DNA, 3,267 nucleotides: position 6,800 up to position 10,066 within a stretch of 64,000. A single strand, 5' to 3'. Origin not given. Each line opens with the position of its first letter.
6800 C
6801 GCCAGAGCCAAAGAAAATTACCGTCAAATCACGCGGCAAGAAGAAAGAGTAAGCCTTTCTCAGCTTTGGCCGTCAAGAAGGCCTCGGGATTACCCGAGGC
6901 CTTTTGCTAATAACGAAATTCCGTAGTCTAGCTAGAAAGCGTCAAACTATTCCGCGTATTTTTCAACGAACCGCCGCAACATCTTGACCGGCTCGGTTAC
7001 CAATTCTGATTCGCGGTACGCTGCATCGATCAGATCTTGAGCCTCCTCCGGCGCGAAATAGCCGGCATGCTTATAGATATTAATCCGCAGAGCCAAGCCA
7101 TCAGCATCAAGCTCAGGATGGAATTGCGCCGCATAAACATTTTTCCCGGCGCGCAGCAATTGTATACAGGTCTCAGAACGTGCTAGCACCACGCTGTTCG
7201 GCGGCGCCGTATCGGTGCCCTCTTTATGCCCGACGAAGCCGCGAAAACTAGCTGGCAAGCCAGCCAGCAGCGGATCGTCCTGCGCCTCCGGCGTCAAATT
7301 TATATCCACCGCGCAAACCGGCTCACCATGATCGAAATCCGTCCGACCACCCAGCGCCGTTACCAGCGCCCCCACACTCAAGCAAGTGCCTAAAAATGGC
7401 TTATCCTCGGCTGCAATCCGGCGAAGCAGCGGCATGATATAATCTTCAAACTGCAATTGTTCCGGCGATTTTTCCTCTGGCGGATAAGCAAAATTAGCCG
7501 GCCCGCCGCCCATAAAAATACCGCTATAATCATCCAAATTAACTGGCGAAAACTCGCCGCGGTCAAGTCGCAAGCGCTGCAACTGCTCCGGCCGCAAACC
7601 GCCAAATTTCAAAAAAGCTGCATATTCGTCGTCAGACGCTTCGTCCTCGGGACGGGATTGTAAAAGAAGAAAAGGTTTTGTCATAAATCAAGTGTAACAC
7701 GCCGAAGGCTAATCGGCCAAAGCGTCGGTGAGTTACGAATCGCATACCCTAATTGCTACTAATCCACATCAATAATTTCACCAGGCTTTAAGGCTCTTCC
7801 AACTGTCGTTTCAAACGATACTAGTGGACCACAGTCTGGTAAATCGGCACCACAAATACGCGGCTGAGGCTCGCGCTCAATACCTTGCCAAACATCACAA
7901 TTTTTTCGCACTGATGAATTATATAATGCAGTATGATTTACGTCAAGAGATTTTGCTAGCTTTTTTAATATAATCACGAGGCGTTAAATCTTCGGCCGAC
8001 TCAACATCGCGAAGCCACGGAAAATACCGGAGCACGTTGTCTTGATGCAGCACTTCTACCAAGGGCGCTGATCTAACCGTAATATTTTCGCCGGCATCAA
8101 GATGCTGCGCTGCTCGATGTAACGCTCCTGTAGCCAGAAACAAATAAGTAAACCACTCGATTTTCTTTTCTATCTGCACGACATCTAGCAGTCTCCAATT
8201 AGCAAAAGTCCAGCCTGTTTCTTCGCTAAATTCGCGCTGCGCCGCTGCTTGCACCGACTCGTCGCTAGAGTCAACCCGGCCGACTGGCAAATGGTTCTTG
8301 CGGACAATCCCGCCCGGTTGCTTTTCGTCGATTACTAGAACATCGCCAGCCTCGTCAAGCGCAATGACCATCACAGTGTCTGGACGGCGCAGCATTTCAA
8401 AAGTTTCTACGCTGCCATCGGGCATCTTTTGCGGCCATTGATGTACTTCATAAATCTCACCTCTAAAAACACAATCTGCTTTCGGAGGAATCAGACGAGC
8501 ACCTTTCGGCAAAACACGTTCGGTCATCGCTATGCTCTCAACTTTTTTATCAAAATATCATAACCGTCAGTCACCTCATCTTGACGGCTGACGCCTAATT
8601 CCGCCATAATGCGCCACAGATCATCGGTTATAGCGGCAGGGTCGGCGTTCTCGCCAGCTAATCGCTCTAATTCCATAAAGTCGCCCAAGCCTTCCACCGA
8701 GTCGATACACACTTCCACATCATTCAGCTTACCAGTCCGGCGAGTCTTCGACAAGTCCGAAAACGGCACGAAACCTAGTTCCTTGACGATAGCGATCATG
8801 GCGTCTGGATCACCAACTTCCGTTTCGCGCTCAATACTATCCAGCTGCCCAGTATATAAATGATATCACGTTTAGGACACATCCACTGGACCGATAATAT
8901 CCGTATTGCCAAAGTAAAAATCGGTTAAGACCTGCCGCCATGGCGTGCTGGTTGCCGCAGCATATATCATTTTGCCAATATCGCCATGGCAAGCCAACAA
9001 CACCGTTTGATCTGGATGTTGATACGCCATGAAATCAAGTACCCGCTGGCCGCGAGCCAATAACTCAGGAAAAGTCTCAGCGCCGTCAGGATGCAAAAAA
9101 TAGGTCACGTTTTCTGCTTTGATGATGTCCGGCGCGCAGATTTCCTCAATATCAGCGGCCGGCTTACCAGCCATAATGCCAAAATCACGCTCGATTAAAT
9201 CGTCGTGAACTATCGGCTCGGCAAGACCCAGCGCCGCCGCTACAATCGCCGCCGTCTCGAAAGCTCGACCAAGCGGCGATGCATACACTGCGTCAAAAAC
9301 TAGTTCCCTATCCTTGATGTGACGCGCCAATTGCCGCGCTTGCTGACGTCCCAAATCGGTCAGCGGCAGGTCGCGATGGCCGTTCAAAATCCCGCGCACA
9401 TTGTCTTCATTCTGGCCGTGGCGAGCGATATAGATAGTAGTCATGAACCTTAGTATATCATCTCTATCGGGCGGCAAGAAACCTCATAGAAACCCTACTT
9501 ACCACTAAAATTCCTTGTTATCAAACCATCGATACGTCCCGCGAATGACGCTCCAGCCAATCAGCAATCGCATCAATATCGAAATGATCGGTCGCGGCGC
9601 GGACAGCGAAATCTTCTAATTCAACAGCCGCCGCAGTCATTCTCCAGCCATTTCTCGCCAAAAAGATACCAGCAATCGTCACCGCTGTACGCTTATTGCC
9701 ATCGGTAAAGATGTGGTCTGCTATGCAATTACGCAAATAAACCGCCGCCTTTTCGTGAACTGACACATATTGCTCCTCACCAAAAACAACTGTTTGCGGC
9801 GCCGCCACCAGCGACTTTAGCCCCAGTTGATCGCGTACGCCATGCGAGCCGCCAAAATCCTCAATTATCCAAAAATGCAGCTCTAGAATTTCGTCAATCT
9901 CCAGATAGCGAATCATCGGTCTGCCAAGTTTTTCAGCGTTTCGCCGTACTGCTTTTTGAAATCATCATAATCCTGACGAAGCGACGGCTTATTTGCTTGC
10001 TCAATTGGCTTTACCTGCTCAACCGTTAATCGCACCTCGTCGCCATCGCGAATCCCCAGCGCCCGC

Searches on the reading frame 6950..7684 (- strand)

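Call 72: search_protein_families(library=pfam, proteins=[window:6950-7684:-], max_evalue=0.001)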
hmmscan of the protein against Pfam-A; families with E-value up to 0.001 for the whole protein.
window:6950-7684:- (245 aa): 1 family
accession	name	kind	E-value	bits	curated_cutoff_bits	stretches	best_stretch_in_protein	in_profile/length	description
PF00117.34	GATase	-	5.1e-12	46.3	22.8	1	50-192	40-173/190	Glutamine amidotransferase class-I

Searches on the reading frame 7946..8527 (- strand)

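Call 72: search_protein_families(library=pfam, proteins=[window:7946-8527:-], max_evalue=0.001)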
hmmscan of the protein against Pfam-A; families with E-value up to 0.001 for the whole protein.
window:7946-8527:- (194 aa): 1 family
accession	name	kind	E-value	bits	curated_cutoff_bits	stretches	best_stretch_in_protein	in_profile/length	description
PF00293.34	NUDIX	-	1.6e-13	51.3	21.1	1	48-173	2-132/134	NUDIX domain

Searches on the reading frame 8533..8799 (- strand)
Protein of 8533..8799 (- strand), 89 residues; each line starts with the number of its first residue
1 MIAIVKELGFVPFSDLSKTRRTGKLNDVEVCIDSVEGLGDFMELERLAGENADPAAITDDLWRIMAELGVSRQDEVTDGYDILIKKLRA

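Call 72: search_protein_families(library=pfam, proteins=[window:8533-8799:-], max_evalue=0.001)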
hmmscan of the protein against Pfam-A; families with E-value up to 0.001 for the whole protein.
window:8533-8799:- (89 aa): 1 family
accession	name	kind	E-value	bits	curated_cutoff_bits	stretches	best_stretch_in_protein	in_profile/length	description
PF01928.26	CYTH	-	1.9e-13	51.1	23.2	1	2-80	100-179/179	CYTH domain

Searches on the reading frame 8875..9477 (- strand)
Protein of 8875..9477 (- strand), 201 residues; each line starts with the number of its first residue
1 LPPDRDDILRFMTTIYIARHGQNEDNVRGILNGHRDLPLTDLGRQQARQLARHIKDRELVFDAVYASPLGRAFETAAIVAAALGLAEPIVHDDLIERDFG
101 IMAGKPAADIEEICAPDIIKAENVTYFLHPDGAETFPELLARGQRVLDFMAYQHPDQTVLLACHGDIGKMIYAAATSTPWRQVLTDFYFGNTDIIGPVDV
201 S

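Call 68: search_protein_families(library=padloc, alignment_id=A5, max_evalue=0.001)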
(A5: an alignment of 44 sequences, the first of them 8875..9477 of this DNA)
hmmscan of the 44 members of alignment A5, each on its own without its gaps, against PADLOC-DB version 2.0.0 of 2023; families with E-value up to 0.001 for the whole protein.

A. member 1, window:8875-9477:- (201 aa): 0 families

B. families by the number of members that match (of 44 scanned): 64 families (the first 25 are shown)
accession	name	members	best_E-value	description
PDLC04134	mad2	3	4.2e-15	mads_2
PDLC00405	SduA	2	9.4e-09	DUF4263 domain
PDLC03859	LmuB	2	3.2e-05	-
PDLC04135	mad3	1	1.8e-32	mads_3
PDLC02960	RT-Protease_XI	1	2.1e-15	single gene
PDLC04140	mad8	1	5.2e-15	mads_8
PDLC02959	RT-Protease_XI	1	3.4e-14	single gene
PDLC04965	PDC-S23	1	3.2e-12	-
PDLC04718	PDC-M59B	1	1.7e-11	-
PDLC04963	PDC-S23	1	1.9e-11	-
PDLC03878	NsnB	1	8.3e-11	-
PDLC04213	HEC-02A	1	4.1e-10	-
PDLC01991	CARF_m8--CARF_LolE_TM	1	1.3e-09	-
PDLC02335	AbiLi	1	1.5e-09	AbiLi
PDLC02914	ATPase-Toprim_I-B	1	2.4e-09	-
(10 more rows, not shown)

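Call 72: search_protein_families(library=pfam, proteins=[window:8875-9477:-], max_evalue=0.001)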
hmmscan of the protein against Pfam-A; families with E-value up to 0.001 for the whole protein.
window:8875-9477:- (201 aa): 1 family
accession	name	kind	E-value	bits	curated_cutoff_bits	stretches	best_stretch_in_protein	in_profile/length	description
PF00300.27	His_Phos_1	-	9.5e-41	140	21.7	1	15-183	1-166/194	Histidine phosphatase superfamily (branch 1)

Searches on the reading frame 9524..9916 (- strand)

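Call 72: search_protein_families(library=pfam, proteins=[window:9524-9916:-], max_evalue=0.001)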
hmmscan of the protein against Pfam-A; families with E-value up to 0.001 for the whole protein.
window:9524-9916:- (131 aa): 1 family
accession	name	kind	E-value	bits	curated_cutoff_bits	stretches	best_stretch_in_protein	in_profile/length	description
PF02661.23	Fic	-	1.7e-15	58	24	1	4-86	1-93/93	Fic/DOC family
